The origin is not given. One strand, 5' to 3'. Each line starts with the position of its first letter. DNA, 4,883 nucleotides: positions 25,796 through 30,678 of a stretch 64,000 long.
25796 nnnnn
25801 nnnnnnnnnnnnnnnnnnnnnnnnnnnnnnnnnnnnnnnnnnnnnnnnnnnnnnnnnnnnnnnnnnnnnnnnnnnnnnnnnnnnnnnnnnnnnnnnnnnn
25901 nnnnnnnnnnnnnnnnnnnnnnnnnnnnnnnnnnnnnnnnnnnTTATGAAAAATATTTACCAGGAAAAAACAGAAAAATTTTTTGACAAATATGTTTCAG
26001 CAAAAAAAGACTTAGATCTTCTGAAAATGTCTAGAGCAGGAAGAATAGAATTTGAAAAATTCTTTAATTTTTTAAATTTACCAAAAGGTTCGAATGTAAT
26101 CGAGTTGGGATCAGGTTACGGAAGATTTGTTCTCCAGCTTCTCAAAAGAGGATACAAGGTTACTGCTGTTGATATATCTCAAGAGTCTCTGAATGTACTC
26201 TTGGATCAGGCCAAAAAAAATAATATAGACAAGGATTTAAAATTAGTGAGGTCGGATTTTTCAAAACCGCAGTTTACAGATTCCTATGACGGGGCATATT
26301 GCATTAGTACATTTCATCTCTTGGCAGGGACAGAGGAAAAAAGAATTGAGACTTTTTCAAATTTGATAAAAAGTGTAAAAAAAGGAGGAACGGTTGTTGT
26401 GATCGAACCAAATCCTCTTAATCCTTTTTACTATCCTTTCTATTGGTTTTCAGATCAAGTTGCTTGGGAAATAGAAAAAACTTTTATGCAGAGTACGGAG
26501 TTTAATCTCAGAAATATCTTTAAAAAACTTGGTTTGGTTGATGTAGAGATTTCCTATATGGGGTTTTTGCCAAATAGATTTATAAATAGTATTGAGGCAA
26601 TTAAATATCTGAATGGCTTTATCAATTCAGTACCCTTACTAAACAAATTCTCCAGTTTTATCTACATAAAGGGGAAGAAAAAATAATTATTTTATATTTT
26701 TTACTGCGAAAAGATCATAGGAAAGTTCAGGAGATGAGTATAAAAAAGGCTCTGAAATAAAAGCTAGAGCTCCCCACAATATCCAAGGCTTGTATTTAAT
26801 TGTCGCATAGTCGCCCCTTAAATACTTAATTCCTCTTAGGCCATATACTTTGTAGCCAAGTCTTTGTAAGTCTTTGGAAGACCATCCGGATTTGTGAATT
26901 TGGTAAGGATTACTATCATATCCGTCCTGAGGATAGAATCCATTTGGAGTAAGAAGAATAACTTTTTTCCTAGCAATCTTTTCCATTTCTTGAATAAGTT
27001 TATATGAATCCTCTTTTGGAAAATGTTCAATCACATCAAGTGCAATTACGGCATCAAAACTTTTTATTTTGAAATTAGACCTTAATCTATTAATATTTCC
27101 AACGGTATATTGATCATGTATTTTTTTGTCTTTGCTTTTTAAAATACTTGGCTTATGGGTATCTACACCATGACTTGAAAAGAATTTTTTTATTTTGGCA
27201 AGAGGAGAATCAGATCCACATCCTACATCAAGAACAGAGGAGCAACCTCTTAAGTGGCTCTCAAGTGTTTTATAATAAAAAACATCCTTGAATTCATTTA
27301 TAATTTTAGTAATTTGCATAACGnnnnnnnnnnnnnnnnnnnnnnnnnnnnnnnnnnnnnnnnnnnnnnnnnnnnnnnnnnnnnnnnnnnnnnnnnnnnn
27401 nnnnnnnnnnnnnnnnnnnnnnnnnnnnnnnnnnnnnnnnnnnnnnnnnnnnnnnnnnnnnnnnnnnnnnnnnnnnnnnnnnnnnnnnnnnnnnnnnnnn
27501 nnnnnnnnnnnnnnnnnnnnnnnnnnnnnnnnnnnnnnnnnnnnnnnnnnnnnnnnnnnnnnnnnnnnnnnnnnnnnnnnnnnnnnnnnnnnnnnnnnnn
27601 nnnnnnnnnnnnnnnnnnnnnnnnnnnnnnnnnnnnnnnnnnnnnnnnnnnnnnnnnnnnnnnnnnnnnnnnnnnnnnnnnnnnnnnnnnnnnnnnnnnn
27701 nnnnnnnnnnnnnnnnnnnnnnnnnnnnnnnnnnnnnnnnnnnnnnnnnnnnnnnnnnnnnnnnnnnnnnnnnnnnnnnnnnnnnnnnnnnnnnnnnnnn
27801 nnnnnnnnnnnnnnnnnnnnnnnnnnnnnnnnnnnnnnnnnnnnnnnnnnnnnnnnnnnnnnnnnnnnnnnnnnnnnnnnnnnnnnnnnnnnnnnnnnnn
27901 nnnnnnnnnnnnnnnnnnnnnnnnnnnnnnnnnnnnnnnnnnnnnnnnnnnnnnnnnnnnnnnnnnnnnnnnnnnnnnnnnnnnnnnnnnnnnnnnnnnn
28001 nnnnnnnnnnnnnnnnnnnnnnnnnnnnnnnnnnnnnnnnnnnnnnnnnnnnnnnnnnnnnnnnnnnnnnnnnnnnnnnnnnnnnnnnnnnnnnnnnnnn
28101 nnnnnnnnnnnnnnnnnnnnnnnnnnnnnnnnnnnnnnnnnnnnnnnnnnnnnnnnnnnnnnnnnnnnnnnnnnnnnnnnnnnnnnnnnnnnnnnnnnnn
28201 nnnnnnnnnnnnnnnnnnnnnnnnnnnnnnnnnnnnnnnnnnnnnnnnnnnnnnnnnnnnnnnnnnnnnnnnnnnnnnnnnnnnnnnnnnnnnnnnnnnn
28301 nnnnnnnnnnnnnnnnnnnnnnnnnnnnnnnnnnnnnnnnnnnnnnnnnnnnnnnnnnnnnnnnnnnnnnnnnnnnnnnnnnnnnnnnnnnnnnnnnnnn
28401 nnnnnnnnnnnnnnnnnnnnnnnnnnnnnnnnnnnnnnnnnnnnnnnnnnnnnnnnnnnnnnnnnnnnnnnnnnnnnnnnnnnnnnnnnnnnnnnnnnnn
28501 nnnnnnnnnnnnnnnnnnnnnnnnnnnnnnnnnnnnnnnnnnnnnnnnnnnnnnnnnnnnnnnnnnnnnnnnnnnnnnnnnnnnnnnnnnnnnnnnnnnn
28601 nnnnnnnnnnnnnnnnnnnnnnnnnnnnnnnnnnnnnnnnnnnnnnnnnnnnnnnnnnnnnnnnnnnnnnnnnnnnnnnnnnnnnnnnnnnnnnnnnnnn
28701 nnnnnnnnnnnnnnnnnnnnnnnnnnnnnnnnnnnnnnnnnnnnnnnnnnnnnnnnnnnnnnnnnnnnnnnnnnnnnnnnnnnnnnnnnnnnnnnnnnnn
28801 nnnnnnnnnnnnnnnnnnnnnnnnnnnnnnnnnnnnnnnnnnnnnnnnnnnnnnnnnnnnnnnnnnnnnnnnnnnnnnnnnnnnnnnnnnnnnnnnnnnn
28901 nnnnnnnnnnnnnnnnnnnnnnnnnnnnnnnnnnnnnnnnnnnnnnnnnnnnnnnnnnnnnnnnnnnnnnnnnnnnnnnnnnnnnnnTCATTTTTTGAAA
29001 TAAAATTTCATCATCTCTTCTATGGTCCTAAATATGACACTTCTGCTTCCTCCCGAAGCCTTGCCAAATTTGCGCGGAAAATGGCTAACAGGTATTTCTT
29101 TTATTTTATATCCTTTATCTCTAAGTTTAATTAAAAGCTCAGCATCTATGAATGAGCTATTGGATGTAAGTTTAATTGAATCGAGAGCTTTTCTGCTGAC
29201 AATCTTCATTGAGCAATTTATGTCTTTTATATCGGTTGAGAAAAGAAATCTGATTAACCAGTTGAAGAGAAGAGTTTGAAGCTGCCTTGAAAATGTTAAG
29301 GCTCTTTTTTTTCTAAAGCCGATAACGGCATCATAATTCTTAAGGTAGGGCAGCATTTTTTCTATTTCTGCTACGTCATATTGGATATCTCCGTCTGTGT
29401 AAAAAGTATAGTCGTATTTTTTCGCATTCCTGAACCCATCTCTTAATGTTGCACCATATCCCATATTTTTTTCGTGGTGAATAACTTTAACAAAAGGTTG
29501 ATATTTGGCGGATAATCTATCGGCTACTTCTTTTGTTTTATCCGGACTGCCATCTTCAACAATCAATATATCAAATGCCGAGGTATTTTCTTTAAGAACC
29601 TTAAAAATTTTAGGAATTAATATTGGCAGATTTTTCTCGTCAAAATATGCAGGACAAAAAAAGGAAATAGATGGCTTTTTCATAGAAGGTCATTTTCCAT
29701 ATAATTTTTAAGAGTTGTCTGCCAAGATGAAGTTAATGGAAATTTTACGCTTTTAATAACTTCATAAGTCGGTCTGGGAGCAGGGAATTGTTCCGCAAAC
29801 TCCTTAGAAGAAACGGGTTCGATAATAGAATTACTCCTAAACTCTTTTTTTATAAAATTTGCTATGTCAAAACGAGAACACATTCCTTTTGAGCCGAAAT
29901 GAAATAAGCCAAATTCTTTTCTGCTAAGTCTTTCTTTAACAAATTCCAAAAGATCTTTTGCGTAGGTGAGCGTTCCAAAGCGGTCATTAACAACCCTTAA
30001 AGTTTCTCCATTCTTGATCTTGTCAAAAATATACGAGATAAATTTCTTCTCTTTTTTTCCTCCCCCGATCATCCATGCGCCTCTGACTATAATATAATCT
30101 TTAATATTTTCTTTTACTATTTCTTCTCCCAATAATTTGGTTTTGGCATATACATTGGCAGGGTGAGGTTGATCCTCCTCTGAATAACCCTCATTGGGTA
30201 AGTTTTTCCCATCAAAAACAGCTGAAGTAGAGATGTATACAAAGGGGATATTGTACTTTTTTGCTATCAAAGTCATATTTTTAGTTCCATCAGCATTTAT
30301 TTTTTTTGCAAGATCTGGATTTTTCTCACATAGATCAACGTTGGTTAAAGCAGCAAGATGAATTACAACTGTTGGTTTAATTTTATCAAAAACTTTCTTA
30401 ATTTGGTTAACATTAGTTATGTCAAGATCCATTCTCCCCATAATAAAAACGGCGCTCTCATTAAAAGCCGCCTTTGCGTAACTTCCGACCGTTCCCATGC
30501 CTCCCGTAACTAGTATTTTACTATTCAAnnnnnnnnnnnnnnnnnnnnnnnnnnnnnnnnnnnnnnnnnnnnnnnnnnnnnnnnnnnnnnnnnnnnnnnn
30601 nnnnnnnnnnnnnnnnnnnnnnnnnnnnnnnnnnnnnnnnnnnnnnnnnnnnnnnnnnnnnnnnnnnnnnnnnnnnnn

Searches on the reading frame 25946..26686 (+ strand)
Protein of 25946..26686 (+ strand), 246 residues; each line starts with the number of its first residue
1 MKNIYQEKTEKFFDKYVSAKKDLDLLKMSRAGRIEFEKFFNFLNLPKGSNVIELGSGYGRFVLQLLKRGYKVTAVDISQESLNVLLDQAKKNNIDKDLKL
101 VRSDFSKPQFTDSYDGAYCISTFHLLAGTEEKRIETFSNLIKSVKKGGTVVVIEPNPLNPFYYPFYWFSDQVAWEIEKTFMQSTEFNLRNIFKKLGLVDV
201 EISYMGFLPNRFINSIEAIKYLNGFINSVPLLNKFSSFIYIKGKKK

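Call 10: search_protein_families(library=pfam, proteins=[window:25946-26686:+])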
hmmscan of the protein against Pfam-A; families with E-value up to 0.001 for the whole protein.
window:25946-26686:+ (246 aa): 10 families
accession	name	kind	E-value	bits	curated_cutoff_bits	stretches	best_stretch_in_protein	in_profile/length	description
PF13649.12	Methyltransf_25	-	3.2e-13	50.6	27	1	51-148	1-97/97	Methyltransferase domain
PF08241.18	Methyltransf_11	-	1.1e-12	48.8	21.2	1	53-152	2-95/95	Methyltransferase domain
PF13847.12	Methyltransf_31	-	3.7e-10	40.1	27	1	47-160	3-117/145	Methyltransferase domain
PF08242.18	Methyltransf_12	-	4.4e-10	40.6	30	1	52-149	1-97/98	Methyltransferase domain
PF13489.12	Methyltransf_23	-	4.5e-10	39.9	27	1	42-200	17-162/164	Methyltransferase domain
PF03848.20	TehB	-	3.6e-08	33.5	20.4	1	47-153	30-133/193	Tellurite resistance protein TehB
PF02353.26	CMAS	-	3.4e-06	27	27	1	28-151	43-163/273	Mycolic acid cyclopropane synthetase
PF05175.20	MTS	-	5e-06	26.7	23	1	44-135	28-120/170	Methyltransferase small domain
PF00398.26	RrnaAD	-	0.00019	21.1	24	1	41-140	24-107/263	Ribosomal RNA adenine dimethylase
PF05958.17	tRNA_U5-meth_tr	-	0.00028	20.4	23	1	49-116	203-267/357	tRNA (Uracil-5-)-methyltransferase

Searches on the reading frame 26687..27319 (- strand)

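Call 10: search_protein_families(library=pfam, proteins=[window:26687-27319:-])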
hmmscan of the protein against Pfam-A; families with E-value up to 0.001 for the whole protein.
window:26687-27319:- (210 aa): 6 families
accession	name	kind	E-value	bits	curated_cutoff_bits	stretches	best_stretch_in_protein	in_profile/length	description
PF08241.18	Methyltransf_11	-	3.7e-11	43.9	21.2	1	30-122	1-93/95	Methyltransferase domain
PF13649.12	Methyltransf_25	-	4.7e-08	34.1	27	1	29-117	1-94/97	Methyltransferase domain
PF08242.18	Methyltransf_12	-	4.8e-07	30.8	30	1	30-128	1-97/98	Methyltransferase domain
PF13489.12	Methyltransf_23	-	2.5e-06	27.7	27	1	27-126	24-120/164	Methyltransferase domain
PF13847.12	Methyltransf_31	-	5.9e-06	26.5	27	1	28-123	6-108/145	Methyltransferase domain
PF07021.18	MetW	-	9.2e-06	25.8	21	1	18-128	6-114/193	Methionine biosynthesis protein MetW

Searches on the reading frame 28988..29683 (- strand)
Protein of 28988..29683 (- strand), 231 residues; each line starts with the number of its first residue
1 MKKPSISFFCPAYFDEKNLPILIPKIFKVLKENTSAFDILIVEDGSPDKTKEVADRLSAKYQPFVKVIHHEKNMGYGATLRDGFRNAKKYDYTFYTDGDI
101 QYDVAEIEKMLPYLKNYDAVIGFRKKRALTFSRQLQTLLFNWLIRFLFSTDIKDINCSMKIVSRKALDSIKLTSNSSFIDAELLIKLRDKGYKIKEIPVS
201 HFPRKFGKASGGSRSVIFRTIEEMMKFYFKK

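Call 10: search_protein_families(library=pfam, proteins=[window:28988-29683:-])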
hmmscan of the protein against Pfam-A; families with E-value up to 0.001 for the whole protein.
window:28988-29683:- (231 aa): 2 families
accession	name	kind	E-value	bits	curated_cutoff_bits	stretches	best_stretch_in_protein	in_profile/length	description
PF00535.33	Glycos_transf_2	-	1.5e-20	74.3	23.3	1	9-167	3-164/168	Glycosyl transferase family 2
PF13641.12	Glyco_tranf_2_3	-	0.00035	21.1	27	1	4-129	1-126/230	Glycosyltransferase like family 2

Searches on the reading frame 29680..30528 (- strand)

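Call 10: search_protein_families(library=pfam, proteins=[window:29680-30528:-])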
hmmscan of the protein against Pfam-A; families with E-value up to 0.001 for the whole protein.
window:29680-30528:- (282 aa): 7 families
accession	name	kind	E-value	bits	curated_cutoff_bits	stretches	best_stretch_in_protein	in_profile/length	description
PF04321.23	RmlD_sub_bind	-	2.6e-68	230.7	27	1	4-278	2-283/287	RmlD substrate binding domain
PF01370.27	Epimerase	-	1.1e-26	94.2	20.9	1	5-195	1-219/240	NAD dependent epimerase/dehydratase family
PF16363.11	GDP_Man_Dehyd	-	6e-18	65.8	27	1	34-143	58-169/332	GDP-mannose 4,6 dehydratase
PF07993.18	NAD_binding_4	-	1.6e-10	41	20.1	1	53-149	90-203/258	Male sterility protein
PF02719.21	Polysacc_synt_2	-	5e-10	39.5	20.2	1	35-102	61-129/293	Polysaccharide biosynthesis protein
PF01073.25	3Beta_HSD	-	5e-10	39.3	22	1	33-140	50-159/280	3-beta hydroxysteroid dehydrogenase/isomerase family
PF13460.12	NAD_binding_10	-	0.00037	20.8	27.2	1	34-161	45-154/184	NAD(P)H-binding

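Call 13: search_protein_families(library=ncbifam, proteins=[window:29680-30528:-], max_evalue=1e-10)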
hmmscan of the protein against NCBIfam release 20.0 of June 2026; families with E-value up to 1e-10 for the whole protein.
window:29680-30528:- (282 aa): 5 families
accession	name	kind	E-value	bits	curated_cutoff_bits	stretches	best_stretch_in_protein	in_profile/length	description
TIGR01214.1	rmlD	equivalog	3.1e-63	213.5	224.05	1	4-278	1-283/285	dTDP-4-dehydrorhamnose reductase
NF007440.0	PRK09987.1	equivalog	3.9e-26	92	308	1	36-240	39-244/299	dTDP-4-dehydrorhamnose reductase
TIGR01179.1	galE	equivalog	1.1e-12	47.4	262.3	1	35-141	54-159/332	UDP-glucose 4-epimerase GalE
TIGR01181.1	dTDP_gluc_dehyt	equivalog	1.6e-12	47.2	365.1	1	34-182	56-210/321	dTDP-glucose 4,6-dehydratase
TIGR02197.1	heptose_epim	equivalog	7.9e-11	41.7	274.6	0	6-142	2-153/316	ADP-glyceromanno-heptose 6-epimerase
